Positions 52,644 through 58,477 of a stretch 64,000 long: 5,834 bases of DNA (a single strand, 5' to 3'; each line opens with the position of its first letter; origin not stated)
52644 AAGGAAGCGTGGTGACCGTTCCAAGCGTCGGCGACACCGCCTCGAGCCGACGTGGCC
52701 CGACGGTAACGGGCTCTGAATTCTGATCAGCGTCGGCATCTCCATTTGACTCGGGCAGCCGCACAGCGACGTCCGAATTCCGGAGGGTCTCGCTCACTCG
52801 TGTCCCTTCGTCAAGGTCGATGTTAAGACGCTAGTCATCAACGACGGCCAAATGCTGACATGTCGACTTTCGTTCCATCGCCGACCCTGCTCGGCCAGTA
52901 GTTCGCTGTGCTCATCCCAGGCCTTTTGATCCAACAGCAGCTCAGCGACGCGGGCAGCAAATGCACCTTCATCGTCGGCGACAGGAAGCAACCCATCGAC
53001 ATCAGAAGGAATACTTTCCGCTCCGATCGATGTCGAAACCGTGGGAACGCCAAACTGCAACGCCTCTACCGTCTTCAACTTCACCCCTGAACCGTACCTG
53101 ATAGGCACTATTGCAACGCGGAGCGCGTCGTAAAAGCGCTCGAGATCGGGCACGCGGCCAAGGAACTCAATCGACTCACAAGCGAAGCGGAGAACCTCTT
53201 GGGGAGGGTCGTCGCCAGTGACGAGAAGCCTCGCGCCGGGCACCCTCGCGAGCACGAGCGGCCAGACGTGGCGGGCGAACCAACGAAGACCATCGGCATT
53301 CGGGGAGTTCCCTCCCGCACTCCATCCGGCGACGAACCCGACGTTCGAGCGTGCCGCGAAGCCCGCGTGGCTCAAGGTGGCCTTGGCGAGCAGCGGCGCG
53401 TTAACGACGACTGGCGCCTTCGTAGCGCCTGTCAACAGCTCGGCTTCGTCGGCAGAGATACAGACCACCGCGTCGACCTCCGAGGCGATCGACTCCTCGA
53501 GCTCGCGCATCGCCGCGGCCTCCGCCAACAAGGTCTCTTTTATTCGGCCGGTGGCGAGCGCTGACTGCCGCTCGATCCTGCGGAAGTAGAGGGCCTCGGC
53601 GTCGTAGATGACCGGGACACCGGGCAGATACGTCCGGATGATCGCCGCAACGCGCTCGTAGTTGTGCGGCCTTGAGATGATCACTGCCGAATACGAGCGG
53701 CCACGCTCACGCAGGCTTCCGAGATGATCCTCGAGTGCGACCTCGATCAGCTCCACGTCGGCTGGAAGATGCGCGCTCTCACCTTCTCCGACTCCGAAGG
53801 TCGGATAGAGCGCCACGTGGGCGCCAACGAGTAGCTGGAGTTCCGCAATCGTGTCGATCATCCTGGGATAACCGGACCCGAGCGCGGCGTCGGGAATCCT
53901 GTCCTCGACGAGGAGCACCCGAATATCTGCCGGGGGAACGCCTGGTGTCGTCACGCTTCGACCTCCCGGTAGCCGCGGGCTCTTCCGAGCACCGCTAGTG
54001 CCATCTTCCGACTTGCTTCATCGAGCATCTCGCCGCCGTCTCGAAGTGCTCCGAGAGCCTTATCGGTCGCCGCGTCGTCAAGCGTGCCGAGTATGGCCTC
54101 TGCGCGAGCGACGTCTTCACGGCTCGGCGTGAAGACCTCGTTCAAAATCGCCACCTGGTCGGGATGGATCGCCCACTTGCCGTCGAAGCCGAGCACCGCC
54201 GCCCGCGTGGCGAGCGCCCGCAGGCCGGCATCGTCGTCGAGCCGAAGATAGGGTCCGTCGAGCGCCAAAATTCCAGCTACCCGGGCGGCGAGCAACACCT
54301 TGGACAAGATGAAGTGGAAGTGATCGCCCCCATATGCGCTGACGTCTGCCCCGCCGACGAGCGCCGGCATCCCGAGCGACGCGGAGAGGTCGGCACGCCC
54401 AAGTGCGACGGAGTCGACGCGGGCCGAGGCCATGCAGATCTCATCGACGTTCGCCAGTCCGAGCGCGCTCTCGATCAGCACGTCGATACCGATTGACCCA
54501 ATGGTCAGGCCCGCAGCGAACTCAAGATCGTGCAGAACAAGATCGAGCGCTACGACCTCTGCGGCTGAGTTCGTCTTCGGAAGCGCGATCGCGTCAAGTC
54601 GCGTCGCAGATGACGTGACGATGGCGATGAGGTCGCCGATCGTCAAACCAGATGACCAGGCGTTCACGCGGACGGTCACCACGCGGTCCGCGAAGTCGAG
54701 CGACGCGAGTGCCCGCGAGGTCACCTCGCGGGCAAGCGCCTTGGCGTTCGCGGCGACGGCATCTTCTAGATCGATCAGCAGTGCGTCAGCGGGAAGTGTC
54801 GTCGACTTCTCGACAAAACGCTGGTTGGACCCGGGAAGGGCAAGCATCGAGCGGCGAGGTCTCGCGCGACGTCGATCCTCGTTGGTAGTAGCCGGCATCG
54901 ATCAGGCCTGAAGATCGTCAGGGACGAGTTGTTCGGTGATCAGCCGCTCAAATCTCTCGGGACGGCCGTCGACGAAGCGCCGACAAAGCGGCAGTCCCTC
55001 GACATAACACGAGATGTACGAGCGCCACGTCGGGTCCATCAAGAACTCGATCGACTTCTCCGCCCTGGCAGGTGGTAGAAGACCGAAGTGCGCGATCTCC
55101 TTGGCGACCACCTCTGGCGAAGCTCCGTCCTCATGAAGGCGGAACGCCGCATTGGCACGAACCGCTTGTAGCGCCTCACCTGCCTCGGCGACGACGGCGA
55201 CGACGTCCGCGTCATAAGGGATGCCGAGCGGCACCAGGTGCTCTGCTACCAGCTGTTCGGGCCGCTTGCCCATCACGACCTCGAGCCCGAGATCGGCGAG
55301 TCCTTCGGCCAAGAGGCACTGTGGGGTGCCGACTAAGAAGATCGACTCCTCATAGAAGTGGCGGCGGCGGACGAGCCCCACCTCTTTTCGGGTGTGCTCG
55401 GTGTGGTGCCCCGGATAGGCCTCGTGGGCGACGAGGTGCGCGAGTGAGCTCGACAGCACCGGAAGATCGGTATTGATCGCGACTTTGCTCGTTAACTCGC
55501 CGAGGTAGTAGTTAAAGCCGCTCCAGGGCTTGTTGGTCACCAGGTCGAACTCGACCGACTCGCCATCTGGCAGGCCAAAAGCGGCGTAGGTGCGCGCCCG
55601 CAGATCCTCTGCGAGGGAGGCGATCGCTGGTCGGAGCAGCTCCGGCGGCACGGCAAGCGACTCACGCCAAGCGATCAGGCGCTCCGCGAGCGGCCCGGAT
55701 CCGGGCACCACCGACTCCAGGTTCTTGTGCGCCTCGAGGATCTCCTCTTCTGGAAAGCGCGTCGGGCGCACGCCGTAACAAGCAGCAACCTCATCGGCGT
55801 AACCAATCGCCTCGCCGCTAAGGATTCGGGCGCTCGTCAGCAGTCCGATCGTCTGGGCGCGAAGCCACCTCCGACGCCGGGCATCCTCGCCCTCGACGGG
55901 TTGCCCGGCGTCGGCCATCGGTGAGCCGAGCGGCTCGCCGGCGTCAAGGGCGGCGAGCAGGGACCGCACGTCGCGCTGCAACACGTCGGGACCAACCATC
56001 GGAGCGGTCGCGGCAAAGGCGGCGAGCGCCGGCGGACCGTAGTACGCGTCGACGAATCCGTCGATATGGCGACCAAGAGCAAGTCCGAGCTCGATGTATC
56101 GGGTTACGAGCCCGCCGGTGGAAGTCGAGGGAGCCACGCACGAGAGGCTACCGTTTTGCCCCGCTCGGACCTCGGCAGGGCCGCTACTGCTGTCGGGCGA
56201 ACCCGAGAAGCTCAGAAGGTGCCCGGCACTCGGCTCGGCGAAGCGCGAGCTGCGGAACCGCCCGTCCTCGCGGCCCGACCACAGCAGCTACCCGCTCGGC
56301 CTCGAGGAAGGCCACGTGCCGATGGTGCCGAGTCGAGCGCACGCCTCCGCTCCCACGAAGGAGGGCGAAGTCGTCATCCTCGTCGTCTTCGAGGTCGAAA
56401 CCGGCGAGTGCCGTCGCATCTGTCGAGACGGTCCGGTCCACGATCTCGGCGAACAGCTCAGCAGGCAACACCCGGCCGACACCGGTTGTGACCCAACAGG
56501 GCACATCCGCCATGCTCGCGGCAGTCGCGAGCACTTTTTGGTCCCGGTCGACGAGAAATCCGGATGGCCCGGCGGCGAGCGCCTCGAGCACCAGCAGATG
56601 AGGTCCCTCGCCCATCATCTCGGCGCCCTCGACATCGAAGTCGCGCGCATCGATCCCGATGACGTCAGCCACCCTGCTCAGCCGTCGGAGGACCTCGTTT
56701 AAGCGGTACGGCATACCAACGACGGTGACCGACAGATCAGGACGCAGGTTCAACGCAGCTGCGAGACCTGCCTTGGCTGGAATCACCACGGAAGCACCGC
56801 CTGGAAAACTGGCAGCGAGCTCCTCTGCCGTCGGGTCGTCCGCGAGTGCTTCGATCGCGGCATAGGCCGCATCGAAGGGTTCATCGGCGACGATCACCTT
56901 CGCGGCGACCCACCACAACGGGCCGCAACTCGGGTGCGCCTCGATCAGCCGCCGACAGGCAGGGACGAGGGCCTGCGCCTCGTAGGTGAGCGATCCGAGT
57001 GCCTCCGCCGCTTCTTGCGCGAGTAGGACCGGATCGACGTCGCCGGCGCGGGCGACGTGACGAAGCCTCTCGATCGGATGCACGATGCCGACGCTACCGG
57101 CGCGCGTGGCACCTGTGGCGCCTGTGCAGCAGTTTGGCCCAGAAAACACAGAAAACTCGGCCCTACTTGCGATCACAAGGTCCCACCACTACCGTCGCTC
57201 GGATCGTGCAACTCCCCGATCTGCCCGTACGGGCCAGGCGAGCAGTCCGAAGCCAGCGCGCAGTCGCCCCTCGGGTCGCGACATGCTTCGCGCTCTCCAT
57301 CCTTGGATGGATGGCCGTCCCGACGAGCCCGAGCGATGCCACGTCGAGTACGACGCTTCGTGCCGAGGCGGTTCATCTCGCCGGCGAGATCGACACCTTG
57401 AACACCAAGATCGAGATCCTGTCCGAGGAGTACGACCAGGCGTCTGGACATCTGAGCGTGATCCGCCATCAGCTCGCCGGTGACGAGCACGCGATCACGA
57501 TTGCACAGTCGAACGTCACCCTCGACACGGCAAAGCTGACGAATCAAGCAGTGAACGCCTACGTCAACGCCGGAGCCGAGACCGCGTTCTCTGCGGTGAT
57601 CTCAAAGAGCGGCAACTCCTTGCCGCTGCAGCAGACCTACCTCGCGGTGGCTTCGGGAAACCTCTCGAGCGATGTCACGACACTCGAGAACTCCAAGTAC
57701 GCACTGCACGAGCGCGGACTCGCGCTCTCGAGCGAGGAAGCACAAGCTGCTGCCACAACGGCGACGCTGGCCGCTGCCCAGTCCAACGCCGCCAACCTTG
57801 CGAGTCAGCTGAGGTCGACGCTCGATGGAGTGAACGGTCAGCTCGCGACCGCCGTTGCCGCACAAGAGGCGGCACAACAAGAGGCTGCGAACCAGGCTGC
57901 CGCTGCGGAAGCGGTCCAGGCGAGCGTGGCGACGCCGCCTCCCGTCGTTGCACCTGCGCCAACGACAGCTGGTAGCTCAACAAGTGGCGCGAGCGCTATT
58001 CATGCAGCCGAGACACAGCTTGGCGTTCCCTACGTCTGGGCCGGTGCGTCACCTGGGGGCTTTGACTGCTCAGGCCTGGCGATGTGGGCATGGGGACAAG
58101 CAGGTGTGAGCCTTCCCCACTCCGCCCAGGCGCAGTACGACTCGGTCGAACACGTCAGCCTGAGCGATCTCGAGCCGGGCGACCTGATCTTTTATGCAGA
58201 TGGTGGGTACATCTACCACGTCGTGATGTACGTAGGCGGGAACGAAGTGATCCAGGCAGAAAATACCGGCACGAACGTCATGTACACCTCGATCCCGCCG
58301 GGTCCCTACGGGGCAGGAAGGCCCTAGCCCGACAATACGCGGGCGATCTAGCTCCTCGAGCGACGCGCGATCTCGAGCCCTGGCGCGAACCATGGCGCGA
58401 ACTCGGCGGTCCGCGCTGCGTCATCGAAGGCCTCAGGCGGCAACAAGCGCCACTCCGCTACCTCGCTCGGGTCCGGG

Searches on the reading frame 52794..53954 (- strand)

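Call 14: search_protein_families(library=pfam, proteins=[window:52794-53954:-], max_evalue=0.001)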
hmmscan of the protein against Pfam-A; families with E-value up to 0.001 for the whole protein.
window:52794-53954:- (386 aa): 3 families
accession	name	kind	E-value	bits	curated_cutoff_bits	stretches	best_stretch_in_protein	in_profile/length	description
PF13692.12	Glyco_trans_1_4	-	5.7e-24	85.4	27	1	216-342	10-142/142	Glycosyl transferases group 1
PF00534.26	Glycos_transf_1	-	6.2e-08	32.8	26.4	1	260-359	73-171/172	Glycosyl transferases group 1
PF13579.12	Glyco_trans_4_4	-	3.8e-05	24.5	29.7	1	62-176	52-144/158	Glycosyl transferase 4-like domain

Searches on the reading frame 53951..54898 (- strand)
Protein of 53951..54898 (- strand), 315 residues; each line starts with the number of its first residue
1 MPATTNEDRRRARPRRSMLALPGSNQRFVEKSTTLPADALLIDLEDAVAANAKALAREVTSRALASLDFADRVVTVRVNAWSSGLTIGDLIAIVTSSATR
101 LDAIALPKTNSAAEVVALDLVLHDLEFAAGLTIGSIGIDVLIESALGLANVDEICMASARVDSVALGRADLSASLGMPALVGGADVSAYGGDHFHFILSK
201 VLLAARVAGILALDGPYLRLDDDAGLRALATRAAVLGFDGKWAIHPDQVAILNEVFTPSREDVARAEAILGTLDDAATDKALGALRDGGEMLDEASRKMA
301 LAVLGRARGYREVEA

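Call 14: search_protein_families(library=pfam, proteins=[window:53951-54898:-], max_evalue=0.001)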
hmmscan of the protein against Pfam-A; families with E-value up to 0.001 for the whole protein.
window:53951-54898:- (315 aa): 4 families
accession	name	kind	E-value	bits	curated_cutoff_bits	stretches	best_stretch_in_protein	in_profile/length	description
PF03328.21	HpcH_HpaI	-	2.2e-46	158.4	25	1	16-246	1-221/221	HpcH/HpaI aldolase/citrate lyase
PF15617.12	C-C_Bond_Lyase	-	6e-09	35.9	28.4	1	34-292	29-299/320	C-C_Bond_Lyase of the TIM-Barrel fold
PF22484.2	DUF6986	-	2.4e-05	23.8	27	1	103-185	166-255/408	Domain of unknown function (DUF6986)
PF01274.28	MS_TIM-barrel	-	9.8e-05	21.9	26.4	0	104-170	50-117/248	Malate synthase, TIM barrel domain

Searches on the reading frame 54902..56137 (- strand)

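Call 14: search_protein_families(library=pfam, proteins=[window:54902-56137:-], max_evalue=0.001)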
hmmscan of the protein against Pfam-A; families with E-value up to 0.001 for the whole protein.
window:54902-56137:- (411 aa): 0 families

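Call 17: search_protein_families(library=ncbifam, proteins=[window:54902-56137:-], max_evalue=0.01)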
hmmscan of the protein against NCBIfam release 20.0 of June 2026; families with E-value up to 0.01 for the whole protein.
window:54902-56137:- (411 aa): 0 families

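Call 22: search_protein_families(library=pfam, proteins=[window:54902-56137:-], max_evalue=0.1)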
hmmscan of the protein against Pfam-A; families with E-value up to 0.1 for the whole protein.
window:54902-56137:- (411 aa): 1 family
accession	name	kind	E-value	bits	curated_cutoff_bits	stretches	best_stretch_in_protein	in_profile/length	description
PF05960.17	DUF885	-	0.067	13.2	32.4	0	231-248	360-377/532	Bacterial protein of unknown function (DUF885)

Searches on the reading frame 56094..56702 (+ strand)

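Call 22: search_protein_families(library=pfam, proteins=[window:56094-56702:+], max_evalue=0.1)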
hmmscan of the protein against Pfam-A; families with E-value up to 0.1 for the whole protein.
window:56094-56702:+ (202 aa): 1 family
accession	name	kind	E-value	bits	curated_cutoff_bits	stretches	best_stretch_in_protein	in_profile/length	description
PF10418.14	DHODB_Fe-S_bind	-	0.092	12.9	23.9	0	104-118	23-37/41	Iron-sulfur cluster binding domain of dihydroorotate dehydrogenase B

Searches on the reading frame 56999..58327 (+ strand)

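Call 14: search_protein_families(library=pfam, proteins=[window:56999-58327:+], max_evalue=0.001)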
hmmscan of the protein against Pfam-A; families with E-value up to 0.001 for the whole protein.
window:56999-58327:+ (442 aa): 1 family
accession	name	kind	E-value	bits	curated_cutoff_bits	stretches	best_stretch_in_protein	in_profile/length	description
PF00877.26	NLPC_P60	-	7.9e-24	84.1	23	1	342-432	1-91/105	NlpC/P60 family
